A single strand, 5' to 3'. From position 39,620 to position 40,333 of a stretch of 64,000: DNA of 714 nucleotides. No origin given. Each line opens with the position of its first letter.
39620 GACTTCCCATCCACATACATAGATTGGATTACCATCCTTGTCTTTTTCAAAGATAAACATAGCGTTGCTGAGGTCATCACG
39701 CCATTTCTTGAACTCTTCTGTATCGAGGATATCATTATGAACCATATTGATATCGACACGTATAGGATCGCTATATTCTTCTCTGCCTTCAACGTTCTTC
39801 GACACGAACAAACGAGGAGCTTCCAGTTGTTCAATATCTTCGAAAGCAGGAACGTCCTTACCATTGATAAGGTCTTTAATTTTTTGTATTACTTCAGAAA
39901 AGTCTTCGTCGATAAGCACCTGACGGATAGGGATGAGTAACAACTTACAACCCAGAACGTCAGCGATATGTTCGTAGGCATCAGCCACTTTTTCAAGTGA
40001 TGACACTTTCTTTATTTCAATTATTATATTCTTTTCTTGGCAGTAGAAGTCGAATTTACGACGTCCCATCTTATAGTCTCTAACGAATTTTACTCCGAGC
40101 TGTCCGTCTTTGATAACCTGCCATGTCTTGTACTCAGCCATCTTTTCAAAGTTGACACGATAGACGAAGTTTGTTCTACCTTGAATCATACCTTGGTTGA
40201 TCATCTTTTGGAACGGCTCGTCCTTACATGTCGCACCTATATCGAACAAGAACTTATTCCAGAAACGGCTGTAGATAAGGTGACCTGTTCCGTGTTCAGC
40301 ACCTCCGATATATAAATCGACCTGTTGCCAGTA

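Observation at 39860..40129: In-frame DUF559/Vsr-like endonuclease-fold module nested inside leucyl-tRNA synthetase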

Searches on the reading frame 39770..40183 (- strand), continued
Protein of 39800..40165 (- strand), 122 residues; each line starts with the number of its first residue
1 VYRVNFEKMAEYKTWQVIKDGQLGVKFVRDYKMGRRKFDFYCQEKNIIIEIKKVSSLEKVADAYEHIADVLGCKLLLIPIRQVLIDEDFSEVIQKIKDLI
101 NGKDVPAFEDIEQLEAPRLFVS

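Call 77: search_protein_families(library=padloc, proteins=[window:39812-40156:-], max_evalue=0.01)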
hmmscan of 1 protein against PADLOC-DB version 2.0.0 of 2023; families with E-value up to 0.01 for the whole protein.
window:39812-40156:- (115 aa): 1 family
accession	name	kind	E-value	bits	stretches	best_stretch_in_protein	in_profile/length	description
PDLC00389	SduA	-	0.0078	13.8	1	32-112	46-127/383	DUF4263 domain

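Call 81: find_related_loci(query=A7, collection=metagenome_contigs, flank=2500)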
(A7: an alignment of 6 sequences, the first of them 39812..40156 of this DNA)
Query A7 (115 aa) in metagenome_contigs; peptide patterns used: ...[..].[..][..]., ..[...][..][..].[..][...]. (x = any residue, [..] = any of these).
511 stretches matched a pattern; 113 encode a relative of the query (tblastn E <= 1e-3); the best 80 are kept; 80 distinct loci.
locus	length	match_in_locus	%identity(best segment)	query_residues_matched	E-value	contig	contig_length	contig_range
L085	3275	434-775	71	1-114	2e-51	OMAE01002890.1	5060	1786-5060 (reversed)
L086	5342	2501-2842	63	1-114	2e-46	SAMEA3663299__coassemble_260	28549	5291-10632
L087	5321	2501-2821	60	1-107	3e-40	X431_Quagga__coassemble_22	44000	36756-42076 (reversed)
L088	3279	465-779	58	1-107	7e-38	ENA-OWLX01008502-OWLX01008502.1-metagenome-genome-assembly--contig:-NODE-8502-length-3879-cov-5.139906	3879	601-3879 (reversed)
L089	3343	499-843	55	1-113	1e-36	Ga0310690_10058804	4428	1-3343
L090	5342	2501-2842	59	1-112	3e-35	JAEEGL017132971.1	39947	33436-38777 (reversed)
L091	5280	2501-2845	53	1-113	3e-35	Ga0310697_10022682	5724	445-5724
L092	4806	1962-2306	50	1-113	1e-34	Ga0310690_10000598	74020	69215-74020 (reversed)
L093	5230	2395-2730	58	1-110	6e-35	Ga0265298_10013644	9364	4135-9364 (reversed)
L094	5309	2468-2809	56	1-112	3e-34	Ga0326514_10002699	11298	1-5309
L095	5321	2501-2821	55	1-105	2e-34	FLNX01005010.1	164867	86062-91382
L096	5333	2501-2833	56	1-109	3e-34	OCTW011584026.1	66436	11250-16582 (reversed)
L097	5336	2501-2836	56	1-110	7e-34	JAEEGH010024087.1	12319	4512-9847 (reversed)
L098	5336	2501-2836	56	1-110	6e-34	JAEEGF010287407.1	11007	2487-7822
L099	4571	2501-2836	56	1-110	5e-34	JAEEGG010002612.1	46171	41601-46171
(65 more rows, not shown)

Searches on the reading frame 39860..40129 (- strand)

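Call 3: search_protein_families(library=pfam, proteins=[window:39860-40129:-], max_evalue=10)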
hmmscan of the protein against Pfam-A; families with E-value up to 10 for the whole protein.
window:39860-40129:- (90 aa): 4 families
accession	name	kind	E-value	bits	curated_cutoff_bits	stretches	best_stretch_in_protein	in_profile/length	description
PF04480.18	DUF559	-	1.2e-05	25.6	20.6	1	2-50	21-71/109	Protein of unknown function (DUF559)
PF03749.19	SfsA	-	0.0071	16.6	22.8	1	14-47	24-59/138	Sugar fermentation stimulation protein RE domain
PF18742.7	DpnII-MboI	-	0.0072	16.3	27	1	15-55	57-97/150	REase_DpnII-MboI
PF13366.12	PDDEXK_3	-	0.05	14.4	22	1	8-49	45-85/117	PD-(D/E)XK nuclease superfamily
